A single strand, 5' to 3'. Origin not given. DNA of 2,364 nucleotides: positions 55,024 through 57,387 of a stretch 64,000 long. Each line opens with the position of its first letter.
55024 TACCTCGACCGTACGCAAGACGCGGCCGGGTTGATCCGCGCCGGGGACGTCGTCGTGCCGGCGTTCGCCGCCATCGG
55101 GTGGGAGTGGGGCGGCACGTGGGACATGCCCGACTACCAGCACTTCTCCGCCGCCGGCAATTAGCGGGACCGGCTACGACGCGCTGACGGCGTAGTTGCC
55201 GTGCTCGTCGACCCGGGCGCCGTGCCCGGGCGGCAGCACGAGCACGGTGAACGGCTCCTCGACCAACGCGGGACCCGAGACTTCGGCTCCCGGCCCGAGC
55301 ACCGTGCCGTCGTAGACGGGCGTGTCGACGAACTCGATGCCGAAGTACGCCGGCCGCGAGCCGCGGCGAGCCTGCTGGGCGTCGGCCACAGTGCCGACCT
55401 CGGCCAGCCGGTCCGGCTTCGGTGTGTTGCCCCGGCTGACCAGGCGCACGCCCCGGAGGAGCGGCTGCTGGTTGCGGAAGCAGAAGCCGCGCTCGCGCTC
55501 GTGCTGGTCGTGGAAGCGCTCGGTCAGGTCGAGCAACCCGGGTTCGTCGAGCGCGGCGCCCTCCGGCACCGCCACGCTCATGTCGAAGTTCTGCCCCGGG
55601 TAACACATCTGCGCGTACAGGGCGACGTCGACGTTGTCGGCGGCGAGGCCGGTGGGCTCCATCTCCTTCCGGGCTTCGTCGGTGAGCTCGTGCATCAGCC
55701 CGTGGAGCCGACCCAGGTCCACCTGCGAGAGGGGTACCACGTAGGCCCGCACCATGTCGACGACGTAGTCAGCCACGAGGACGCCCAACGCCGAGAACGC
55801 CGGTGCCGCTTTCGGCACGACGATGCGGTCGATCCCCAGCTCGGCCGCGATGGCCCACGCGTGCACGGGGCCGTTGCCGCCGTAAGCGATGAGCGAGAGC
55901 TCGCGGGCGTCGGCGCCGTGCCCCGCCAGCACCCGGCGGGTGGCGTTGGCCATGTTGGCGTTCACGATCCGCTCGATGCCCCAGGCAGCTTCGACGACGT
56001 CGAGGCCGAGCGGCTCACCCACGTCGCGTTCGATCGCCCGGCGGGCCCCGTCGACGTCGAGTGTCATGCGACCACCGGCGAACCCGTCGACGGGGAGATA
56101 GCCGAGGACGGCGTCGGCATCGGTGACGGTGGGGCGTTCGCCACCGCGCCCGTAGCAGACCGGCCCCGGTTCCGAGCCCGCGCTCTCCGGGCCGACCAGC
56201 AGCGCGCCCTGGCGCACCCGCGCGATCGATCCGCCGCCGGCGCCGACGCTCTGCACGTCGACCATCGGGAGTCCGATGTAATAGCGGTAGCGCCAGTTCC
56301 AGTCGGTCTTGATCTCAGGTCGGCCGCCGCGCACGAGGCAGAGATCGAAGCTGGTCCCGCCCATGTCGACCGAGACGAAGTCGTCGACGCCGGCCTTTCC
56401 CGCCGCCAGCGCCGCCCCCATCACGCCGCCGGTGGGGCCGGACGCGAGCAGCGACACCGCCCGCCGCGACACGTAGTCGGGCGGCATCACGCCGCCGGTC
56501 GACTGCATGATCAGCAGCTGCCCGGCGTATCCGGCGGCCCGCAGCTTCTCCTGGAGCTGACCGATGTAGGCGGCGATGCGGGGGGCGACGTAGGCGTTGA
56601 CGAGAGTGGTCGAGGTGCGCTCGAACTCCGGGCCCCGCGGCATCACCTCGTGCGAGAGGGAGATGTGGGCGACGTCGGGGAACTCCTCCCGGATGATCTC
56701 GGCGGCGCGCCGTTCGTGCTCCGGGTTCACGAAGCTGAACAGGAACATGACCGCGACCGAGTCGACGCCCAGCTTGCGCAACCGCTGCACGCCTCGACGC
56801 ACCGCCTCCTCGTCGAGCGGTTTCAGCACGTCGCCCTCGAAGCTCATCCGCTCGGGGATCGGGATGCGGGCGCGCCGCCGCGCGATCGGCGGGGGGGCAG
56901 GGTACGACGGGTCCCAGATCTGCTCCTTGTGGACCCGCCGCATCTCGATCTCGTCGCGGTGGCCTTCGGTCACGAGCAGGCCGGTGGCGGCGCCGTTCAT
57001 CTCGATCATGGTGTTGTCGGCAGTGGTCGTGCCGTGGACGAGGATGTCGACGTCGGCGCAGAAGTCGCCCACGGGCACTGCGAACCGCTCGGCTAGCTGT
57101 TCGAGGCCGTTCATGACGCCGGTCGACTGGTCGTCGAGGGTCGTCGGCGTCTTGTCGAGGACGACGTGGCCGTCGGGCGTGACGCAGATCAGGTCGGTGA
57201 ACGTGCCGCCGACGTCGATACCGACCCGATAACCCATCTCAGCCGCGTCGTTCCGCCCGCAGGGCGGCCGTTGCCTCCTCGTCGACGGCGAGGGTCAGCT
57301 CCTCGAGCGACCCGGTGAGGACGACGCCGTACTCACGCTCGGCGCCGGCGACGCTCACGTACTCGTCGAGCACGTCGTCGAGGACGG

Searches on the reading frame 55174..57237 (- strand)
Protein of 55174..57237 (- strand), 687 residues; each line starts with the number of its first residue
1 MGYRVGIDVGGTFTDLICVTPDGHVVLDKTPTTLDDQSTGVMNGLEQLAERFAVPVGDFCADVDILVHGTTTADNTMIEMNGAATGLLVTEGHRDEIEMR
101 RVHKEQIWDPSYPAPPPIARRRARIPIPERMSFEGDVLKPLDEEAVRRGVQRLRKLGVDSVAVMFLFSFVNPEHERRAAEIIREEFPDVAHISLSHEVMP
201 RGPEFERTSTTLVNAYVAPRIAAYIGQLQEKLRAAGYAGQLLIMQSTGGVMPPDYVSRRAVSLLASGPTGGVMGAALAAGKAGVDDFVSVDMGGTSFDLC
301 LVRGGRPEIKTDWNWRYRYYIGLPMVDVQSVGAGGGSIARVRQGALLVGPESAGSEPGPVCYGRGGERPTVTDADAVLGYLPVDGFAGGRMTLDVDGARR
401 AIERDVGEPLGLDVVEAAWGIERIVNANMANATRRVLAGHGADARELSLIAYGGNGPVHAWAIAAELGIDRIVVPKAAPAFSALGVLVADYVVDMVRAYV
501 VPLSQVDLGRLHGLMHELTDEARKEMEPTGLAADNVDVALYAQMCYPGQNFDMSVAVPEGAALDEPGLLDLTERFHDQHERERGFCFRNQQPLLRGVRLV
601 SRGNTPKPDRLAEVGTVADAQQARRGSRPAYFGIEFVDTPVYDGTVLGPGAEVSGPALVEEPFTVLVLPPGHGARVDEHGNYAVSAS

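Call 4: search_protein_families(library=pfam, proteins=[window:55174-57237:-], max_evalue=0.1)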
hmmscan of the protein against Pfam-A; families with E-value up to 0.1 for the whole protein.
window:55174-57237:- (687 aa): 4 families
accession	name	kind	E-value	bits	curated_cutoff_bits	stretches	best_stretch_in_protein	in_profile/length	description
PF01968.24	Hydantoinase_A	-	9e-86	288.1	22.9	1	207-492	1-288/291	Hydantoinase/oxoprolinase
PF05378.19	Hydant_A_N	-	3.6e-48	164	25.2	1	4-185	1-175/176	Hydantoinase/oxoprolinase N-terminal region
PF19278.4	Hydant_A_C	-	3.7e-19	69.3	21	1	514-679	17-185/193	Hydantoinase/oxoprolinase C-terminal domain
PF13941.12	MutL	-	0.093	11.9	27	0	7-53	4-53/450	MutL protein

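Call 5: search_protein_families(library=ncbifam, proteins=[window:55174-57237:-], max_evalue=0.1)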
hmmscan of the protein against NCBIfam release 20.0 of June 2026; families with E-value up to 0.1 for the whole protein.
window:55174-57237:- (687 aa): 4 families
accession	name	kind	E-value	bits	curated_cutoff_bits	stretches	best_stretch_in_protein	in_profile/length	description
NF050156.1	CapLactmsAlpCapA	equivalog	1.1e-184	615.6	1000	1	3-685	1-686/689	caprolactamase subunit alpha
NF042975.2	AcphenoCarb_ApcC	equivalog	2.3e-112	376.5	1500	1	5-680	11-705/733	acetophenone carboxylase subunit gamma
NF042960.1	AcphenoCarb_ApcA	equivalog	4e-69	233.5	1250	1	4-685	3-656/658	acetophenone carboxylase subunit alpha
NF040745.1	accessory_GlmL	equivalog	0.078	11.8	475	0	6-52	3-48/459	methylaspartate mutase accessory protein GlmL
